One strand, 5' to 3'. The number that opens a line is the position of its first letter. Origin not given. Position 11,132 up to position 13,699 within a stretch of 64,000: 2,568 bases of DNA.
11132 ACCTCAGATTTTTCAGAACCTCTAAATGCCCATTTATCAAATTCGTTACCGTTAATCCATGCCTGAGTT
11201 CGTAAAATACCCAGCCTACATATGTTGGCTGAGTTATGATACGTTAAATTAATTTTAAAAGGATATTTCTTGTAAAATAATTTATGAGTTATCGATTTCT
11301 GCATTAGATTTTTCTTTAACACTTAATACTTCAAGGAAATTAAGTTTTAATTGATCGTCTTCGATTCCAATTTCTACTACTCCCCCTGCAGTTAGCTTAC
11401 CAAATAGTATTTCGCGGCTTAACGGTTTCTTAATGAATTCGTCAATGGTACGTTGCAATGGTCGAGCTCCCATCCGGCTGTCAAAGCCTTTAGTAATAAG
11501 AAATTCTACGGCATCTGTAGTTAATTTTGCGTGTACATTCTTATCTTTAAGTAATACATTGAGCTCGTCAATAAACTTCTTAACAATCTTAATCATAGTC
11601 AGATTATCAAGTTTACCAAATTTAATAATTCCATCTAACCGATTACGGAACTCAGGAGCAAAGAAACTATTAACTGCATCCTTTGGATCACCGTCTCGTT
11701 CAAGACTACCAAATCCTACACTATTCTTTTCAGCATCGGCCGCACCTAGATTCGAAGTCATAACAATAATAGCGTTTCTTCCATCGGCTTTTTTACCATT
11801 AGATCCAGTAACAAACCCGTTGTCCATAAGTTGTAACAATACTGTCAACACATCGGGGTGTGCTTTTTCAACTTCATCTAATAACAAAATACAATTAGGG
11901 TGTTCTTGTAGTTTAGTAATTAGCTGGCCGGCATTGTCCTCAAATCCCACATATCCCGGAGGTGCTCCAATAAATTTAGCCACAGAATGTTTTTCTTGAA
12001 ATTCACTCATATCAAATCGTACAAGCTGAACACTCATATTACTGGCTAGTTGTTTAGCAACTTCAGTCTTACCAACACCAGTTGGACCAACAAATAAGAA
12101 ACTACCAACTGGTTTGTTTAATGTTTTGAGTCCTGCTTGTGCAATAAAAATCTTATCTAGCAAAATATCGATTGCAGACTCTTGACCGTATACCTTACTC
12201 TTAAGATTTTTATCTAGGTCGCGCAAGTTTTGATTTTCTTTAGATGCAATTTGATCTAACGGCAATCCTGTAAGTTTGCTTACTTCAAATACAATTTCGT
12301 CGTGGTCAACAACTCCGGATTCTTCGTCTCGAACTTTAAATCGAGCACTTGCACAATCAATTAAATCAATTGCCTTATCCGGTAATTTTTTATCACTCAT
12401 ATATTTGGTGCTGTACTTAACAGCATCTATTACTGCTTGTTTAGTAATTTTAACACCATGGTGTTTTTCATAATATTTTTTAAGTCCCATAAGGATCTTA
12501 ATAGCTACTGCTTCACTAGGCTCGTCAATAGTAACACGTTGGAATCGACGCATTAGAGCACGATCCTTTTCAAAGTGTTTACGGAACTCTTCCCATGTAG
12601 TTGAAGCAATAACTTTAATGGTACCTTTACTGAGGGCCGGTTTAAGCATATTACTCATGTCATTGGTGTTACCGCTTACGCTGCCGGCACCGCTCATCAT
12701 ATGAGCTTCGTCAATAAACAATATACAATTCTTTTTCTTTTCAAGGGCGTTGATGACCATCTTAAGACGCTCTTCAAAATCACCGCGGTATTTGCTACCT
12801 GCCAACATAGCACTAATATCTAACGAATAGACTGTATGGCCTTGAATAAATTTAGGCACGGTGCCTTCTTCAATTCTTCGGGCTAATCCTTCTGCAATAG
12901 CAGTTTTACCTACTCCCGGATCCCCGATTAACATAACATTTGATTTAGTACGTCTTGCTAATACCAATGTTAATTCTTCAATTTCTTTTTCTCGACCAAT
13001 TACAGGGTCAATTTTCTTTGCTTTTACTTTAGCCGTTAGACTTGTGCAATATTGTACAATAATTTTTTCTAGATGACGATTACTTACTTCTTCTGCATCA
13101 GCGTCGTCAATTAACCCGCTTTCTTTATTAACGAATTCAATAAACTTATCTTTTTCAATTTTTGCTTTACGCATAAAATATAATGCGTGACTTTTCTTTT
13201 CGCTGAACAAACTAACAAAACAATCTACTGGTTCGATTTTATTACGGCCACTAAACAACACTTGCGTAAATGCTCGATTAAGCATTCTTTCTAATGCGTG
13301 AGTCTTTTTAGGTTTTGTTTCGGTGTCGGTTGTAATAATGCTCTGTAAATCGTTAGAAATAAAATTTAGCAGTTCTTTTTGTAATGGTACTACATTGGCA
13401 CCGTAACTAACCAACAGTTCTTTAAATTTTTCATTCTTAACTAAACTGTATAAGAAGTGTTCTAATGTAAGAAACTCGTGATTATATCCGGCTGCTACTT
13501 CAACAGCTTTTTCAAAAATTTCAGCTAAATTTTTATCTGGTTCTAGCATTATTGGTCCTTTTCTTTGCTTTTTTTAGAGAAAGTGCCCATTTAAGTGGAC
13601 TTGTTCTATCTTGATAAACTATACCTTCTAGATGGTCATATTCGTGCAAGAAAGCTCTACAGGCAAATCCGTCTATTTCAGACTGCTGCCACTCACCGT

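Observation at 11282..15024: Proteostasis operon: ClpA-like unfoldase, peptide deformylase and DnaJ behind a sigma70-type promoter; ClpP and GroES-like genes elsewhere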

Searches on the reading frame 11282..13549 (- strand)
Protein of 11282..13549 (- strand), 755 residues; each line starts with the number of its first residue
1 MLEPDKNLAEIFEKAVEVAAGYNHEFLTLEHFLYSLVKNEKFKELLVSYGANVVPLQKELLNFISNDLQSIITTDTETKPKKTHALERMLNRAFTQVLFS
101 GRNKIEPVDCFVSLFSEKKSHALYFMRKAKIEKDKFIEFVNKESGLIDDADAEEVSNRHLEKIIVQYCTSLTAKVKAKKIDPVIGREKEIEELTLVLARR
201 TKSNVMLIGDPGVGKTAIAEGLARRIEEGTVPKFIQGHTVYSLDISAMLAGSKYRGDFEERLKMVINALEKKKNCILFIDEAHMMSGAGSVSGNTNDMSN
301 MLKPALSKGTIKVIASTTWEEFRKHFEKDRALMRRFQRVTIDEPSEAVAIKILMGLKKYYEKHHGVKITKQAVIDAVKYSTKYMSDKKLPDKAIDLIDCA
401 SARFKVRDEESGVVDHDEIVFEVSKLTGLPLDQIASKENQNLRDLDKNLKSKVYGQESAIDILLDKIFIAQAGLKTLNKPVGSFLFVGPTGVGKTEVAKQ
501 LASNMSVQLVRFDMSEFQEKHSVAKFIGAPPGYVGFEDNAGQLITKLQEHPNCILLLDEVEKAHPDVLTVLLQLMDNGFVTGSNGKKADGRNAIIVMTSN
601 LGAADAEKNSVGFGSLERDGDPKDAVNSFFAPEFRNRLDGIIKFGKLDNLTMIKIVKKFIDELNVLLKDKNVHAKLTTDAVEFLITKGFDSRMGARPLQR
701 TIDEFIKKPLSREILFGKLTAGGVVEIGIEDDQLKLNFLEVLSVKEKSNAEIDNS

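Call 3: search_protein_families(library=pfam, proteins=[window:11282-13549:-])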
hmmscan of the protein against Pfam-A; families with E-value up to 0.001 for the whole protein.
window:11282-13549:- (755 aa): 36 families (the best 25 are shown)
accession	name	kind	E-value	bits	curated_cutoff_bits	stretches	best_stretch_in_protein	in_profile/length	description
PF07724.20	AAA_2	-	2.9e-55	187.2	27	1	479-639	1-164/166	AAA domain (Cdc48 subfamily)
PF00004.35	AAA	-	2.3e-31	109.4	21.2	2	205-339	1-126/131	ATPase family associated with various cellular activities (AAA)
PF17871.7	AAA_lid_9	-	5.7e-25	87.7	22.8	1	346-440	2-95/104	AAA lid domain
PF10431.15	ClpB_D2-small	-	7.5e-22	77.6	21.9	1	647-727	1-81/81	C-terminal, D2-small domain, of ClpB protein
PF07728.20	AAA_5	-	1.5e-17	64.4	22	2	484-601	2-123/139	AAA domain (dynein-related subfamily)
PF13401.12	AAA_22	-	1.8e-15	57.8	27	2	200-300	3-106/130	AAA domain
PF13191.12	AAA_16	-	3.7e-15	57.3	32.6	1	183-242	2-63/167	AAA ATPase domain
PF12775.13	AAA_7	-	3.6e-11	43.4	25.8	1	199-284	30-111/181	P-loop containing dynein motor region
PF00158.32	Sigma54_activat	-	2.3e-10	40.8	20.2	1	483-596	24-138/168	Sigma-54 interaction domain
PF13238.12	AAA_18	-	6.4e-10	40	29.4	1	486-568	3-77/128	AAA domain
PF13173.12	AAA_14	-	2.3e-09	37.8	27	1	485-587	6-102/129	AAA domain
PF05496.18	RuvB_N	-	3.2e-09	37.2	27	0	455-510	11-62/159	Holliday junction DNA helicase RuvB P-loop domain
PF05621.17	TniB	-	7.5e-09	35.7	22.4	1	190-342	23-185/189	Bacterial TniB protein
PF01078.27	Mg_chelatase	-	3e-08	33.7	20.3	0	184-242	6-62/207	Magnesium chelatase, subunit ChlI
PF01695.23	IstB_IS21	-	2.2e-07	31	24.1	1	187-266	77-152/238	IstB-like ATP binding protein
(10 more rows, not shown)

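Call 7: search_protein_families(library=ncbifam, proteins=[window:11282-13549:-])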
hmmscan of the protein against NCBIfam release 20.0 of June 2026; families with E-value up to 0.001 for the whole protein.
window:11282-13549:- (755 aa): 58 families (the best 25 are shown)
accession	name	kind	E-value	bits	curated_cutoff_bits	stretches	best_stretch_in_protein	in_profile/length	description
TIGR02639.1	ClpA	equivalog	1.1e-263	876.8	993.15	1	6-728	3-733/734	ATP-dependent Clp protease ATP-binding subunit ClpA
NF008263.0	PRK11034.1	equivalog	2.4e-220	733.4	1350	1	9-750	7-756/758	ATP-dependent Clp protease ATP-binding subunit ClpA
TIGR03346.1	chaperone_ClpB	equivalog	1.2e-200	669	1232.1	2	8-407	5-399/853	ATP-dependent chaperone ClpB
TIGR03345.1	VI_ClpV1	equivalog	2.2e-170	568.8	884.95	2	6-407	3-413/852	type VI secretion system ATPase TssH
NF008118.0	PRK10865.1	equivalog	8.3e-164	546.7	1417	2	14-406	16-403/857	ATP-dependent chaperone ClpB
NF033606.1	heat_AAA_ClpK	exception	3.9e-142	475.1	1900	2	12-407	120-510/949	heat shock survival AAA family ATPase ClpK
NF033607.0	disagg_AAA_ClpG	exception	1.2e-135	453.7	1900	2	6-406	91-488/932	AAA family protein disaggregase ClpG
NF003745.1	PRK05342.1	equivalog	7.9e-16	57.9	359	2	201-299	108-200/418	ATP-dependent Clp protease ATP-binding subunit ClpX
TIGR00382.1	clpX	equivalog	8e-14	51.5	370.75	0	201-325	116-235/414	ATP-dependent protease ATP-binding subunit ClpX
TIGR00763.1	lon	equivalog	1.6e-12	46.8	608.05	1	378-566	257-435/795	endopeptidase La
NF003229.0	PRK04195.1-5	equivalog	2.4e-10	39.7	280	1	481-561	44-113/413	replication factor C large subunit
NF000868.0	PRK00080.1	equivalog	3.7e-10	39.2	282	1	439-516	13-86/330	Holliday junction branch migration DNA helicase RuvB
TIGR00635.1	ruvB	equivalog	1.9e-09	37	299.05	0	467-524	18-73/305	Holliday junction branch migration DNA helicase RuvB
NF009882.0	PRK13341.1-3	equivalog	1.6e-08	33.1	1197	1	164-341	13-167/734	AAA family ATPase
NF001679.0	PRK00440.1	equivalog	2.1e-08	33.6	303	1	174-226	11-63/322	replication factor C small subunit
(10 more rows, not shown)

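Call 8: search_dna_similar(query=window:11282-13549:-, collection=phages, mode=protein, max_rows=30)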
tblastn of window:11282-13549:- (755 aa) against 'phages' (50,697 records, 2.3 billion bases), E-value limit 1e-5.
Records with a match: 195; places in all: 197; records where one place covers at least 80% of the query: 87.
Best place of each record, by identity: <60% 195.
By first word of the organism name: Bacteriophage 52; Escherichia 33; Listeria 22; Pseudomonas 11; Klebsiella 11; Salmonella 10; Erwinia 8; Vibrio 7; Acinetobacter 6; Staphylococcus 6; and 11 more.
By host as written in the record: - 76; Listeria monocytogenes 22; Escherichia coli 10; Pseudomonas aeruginosa PAO1 5; Klebsiella pneumoniae 5; Staphylococcus aureus 5; Salmonella enterica subsp. enterica serovar Typhimurium 4; Pseudomonas aeruginosa 3; and 46 more.
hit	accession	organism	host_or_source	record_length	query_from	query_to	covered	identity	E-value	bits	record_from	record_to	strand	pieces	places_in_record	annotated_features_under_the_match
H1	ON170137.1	Ralstonia phage YO084_1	Ralstonia solanacearum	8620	24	740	95%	45.5%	0e+0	630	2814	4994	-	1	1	record has no annotation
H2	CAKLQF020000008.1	Acinetobacter phage MD-2021a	not known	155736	15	730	95%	44.8%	0e+0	622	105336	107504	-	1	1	clpA: ATP-dependent Clp protease ATP-binding subunit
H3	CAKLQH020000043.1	Acinetobacter phage MD-2021a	not known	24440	15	730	95%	44.8%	0e+0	622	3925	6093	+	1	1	clpA: ATP-dependent Clp protease ATP-binding subunit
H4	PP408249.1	Pseudomonas phage vB_Pa-PAC2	Pseudomonas aeruginosa PAO1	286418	2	726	96%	42.0%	2e-168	544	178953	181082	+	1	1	ATP-dependent Clp protease ATP-binding subunit ClpA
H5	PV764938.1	Sinorhizobium phage Phosso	Sinohrizobium meliloti NRRL L-50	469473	10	738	97%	41.7%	0e+0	594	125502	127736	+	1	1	ATPase domain-containing Clp family protein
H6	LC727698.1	Pseudomonas phage sp. 30-3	Pseudomonas aeruginosa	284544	2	726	96%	41.9%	2e-168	543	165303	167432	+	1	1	ATP-dependent Clp protease ATP-binding subunit ClpA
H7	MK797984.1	Pseudomonas phage vB_PaeM_PA5oct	-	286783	2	726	96%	41.9%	4e-168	543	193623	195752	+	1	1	ATP-dependent Clp protease ATP-binding subunit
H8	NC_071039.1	Pseudomonas phage vB_PaeM_PA5oct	-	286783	2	726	96%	41.9%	4e-168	543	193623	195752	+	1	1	porphyrin biosynthesis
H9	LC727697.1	Pseudomonas phage sp. 30-2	Pseudomonas aeruginosa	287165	2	726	96%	41.9%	4e-168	543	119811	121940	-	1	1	ATP-dependent Clp protease ATP-binding subunit ClpA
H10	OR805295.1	Pseudomonas phage Paride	Pseudomonas aeruginosa PAO1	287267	2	726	96%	41.9%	4e-168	543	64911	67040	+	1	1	ATP-dependent protease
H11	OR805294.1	Pseudomonas phage Ettore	Pseudomonas aeruginosa PAO1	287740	2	726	96%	41.9%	4e-168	543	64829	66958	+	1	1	ATP-dependent protease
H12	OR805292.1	Pseudomonas phage Cassandra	Pseudomonas aeruginosa PAO1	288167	2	726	96%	41.9%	4e-168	543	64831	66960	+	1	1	ATP-dependent protease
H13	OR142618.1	Pseudomonas phage Callisto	Pseudomonas aeruginosa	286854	2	726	96%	41.9%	5e-168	542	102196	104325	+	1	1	clpA: ATP-dependent Clp protease ATP-binding subunit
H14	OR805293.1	Pseudomonas phage Deifobo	Pseudomonas aeruginosa PAO1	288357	2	726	96%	41.9%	5e-168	542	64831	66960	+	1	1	ATP-dependent protease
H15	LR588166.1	Pseudomonas phage vB_PaeM_MIJ3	-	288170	2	726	96%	41.9%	5e-168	542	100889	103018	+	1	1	clpA: ATP-dependent Clp protease ATP-binding subunit ClpA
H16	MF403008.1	Agrobacterium phage Atu_ph07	Agrobacterium tumefaciens C58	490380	8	750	98%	40.4%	0e+0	595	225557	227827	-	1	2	ATP-dependent Clp protease ATP-binding subunit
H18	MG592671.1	Vibrio phage 2.275.O._10N.286.54.E11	Vibrio cyclitrophicus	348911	7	734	96%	41.2%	2e-173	558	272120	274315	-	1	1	ATP-dependent Clp protease ATP-binding subunit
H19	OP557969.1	Escherichia phage ph0011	Escherichia coli CEFAR CCCD-E003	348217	7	736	97%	39.2%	4e-167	540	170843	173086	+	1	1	ATP-dependent Clp protease ATP-binding subunit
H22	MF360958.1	Salicola phage SCTP-2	Salicola sp. PV4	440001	11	739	97%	39.2%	2e-164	532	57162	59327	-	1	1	70: ATP-dependent Clp protease ATP-binding subunit-like protein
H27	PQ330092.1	Escherichia phage JP4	Escherichia coli O157:H7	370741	7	736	97%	38.5%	4e-163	528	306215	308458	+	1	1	ATP-dependent protease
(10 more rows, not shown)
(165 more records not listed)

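Call 12: get_annotated_region(hit=H5, flank=6000)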
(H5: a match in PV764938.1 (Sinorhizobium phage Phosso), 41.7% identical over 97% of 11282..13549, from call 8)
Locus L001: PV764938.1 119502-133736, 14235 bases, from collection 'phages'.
description: Sinorhizobium phage Phosso, complete genome.
organism: Sinorhizobium phage Phosso (NCBI taxid 3435197)
taxonomy: Viruses
host: Sinohrizobium meliloti NRRL L-50; source: soil; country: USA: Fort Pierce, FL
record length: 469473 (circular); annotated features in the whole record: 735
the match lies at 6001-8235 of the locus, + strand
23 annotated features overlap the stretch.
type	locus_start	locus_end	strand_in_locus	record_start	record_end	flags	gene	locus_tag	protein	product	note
CDS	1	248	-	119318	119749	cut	-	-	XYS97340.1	hypothetical protein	182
CDS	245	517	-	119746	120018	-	-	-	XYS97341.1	hypothetical protein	183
CDS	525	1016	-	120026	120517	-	-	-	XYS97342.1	hypothetical protein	184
CDS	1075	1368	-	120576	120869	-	-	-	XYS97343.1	hypothetical protein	185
CDS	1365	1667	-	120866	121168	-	-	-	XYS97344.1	hypothetical protein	186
CDS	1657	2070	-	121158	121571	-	-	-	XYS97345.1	polymer-forming cytoskeletal protein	187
CDS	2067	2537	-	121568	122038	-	-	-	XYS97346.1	hypothetical protein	188; 5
CDS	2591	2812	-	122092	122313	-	-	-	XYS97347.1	hypothetical protein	189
CDS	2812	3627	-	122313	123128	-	-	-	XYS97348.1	hypothetical protein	190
CDS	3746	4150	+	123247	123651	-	-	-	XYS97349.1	hypothetical protein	191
CDS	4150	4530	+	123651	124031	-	-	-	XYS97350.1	hypothetical protein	192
CDS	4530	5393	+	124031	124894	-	-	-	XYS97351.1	chaperonin DnaJ-like protein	193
CDS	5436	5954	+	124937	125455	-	-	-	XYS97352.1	peptide deformylase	194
CDS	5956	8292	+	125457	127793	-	-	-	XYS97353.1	ATPase domain-containing Clp family protein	195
CDS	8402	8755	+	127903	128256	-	-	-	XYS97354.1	hypothetical protein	196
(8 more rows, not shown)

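Call 13: get_annotated_region(hit=H16, flank=6000)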
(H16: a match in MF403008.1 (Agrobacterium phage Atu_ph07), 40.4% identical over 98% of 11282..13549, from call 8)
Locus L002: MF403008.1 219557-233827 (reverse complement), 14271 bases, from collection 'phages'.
description: Agrobacterium phage Atu_ph07, complete genome.
organism: Agrobacterium phage Atu_ph07 (NCBI taxid 2024264)
taxonomy: Viruses; Duplodnaviria; Heunggongvirae; Uroviricota; Caudoviricetes; Polybotosvirus; Polybotosvirus Atuph07
host: Agrobacterium tumefaciens C58; source: -; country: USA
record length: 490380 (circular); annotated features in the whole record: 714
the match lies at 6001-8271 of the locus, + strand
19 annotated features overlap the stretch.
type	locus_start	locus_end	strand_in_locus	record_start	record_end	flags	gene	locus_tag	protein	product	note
CDS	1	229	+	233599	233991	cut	-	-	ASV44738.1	putative NUDIX hydrolase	-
CDS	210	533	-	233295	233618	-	-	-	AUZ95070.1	hypothetical protein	-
CDS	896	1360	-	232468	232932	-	-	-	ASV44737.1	hypothetical protein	-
CDS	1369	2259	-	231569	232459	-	-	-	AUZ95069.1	hypothetical protein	-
CDS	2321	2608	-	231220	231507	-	-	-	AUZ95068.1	hypothetical protein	-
CDS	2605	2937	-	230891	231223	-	-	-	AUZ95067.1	hypothetical protein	-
CDS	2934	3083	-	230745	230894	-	-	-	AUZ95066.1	hypothetical protein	-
CDS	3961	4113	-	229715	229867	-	-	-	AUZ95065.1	hypothetical protein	-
CDS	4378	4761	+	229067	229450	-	-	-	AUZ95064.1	hypothetical protein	-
CDS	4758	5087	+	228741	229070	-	-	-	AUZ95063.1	hypothetical protein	-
CDS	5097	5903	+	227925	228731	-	-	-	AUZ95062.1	chaperone protein DnaJ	-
CDS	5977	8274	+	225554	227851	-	-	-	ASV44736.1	ATP-dependent Clp protease ATP-binding subunit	-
CDS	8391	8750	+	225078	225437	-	-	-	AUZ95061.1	hypothetical protein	-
CDS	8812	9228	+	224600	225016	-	-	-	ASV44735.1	hypothetical protein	-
CDS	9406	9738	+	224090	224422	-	-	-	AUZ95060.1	hypothetical protein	-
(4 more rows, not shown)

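Call 16: search_solved_structures(query=window:11282-13549:-, show_alignments=1, max_evalue=1e-50)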
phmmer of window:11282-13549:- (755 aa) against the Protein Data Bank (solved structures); distinct sequences matched with E-value up to 1e-50: 50.
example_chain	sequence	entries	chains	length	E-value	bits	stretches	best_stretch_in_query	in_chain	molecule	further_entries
1ksf_X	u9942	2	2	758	1.9e-194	651.3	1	18-740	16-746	ATP-DEPENDENT CLP PROTEASE ATP-BINDING SUBUNIT CLPA | ClpA protein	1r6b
6w1z_A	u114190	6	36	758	2.5e-194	650.9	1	18-740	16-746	ATP-dependent Clp protease ATP-binding subunit ClpA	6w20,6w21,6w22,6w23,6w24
7uiv_A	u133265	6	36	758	4.4e-194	650.1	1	18-740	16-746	ATP-dependent Clp protease ATP-binding subunit ClpA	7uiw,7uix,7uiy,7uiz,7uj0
6uqe_A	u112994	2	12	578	2.3e-173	581.6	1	167-736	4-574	ATP-dependent Clp protease ATP-binding subunit ClpA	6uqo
5ofo_C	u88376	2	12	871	1.4e-153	516.2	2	15-409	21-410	Chaperone protein ClpB,ATP-dependent Clp protease ATP-binding subunit ClpA,Chaperone prote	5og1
6oax_C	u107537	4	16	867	6.4e-150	504.1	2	15-409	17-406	Hyperactive disaggregase ClpB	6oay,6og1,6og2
6og3_E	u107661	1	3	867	6.5e-150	504.1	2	15-409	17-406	Hyperactive disaggregase ClpB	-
4d2q_A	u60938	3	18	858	1.3e-149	503.1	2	15-409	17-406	CLPB | CHAPERONE PROTEIN CLPB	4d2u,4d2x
6qs4_A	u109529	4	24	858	4.9e-148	497.9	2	15-409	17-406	Chaperone protein ClpB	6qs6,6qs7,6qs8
6rn2_A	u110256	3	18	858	5.2e-148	497.8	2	15-409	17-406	Chaperone protein ClpB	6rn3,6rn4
3j3t_A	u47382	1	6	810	5.5e-147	494.5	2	364-734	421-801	Negative regulator of genetic competence ClpC/MecB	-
3j3s_A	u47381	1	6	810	5.8e-147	494.4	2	15-453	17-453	Negative regulator of genetic competence ClpC/MecB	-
1qvr_A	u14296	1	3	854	2.2e-146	492.5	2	415-729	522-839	ClpB protein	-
7abr_A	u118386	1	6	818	3.3e-146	491.9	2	15-453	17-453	Negative regulator of genetic competence ClpC/MecB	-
3j3r_A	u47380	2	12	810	3.4e-146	491.8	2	15-453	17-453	Negative regulator of genetic competence ClpC/MecB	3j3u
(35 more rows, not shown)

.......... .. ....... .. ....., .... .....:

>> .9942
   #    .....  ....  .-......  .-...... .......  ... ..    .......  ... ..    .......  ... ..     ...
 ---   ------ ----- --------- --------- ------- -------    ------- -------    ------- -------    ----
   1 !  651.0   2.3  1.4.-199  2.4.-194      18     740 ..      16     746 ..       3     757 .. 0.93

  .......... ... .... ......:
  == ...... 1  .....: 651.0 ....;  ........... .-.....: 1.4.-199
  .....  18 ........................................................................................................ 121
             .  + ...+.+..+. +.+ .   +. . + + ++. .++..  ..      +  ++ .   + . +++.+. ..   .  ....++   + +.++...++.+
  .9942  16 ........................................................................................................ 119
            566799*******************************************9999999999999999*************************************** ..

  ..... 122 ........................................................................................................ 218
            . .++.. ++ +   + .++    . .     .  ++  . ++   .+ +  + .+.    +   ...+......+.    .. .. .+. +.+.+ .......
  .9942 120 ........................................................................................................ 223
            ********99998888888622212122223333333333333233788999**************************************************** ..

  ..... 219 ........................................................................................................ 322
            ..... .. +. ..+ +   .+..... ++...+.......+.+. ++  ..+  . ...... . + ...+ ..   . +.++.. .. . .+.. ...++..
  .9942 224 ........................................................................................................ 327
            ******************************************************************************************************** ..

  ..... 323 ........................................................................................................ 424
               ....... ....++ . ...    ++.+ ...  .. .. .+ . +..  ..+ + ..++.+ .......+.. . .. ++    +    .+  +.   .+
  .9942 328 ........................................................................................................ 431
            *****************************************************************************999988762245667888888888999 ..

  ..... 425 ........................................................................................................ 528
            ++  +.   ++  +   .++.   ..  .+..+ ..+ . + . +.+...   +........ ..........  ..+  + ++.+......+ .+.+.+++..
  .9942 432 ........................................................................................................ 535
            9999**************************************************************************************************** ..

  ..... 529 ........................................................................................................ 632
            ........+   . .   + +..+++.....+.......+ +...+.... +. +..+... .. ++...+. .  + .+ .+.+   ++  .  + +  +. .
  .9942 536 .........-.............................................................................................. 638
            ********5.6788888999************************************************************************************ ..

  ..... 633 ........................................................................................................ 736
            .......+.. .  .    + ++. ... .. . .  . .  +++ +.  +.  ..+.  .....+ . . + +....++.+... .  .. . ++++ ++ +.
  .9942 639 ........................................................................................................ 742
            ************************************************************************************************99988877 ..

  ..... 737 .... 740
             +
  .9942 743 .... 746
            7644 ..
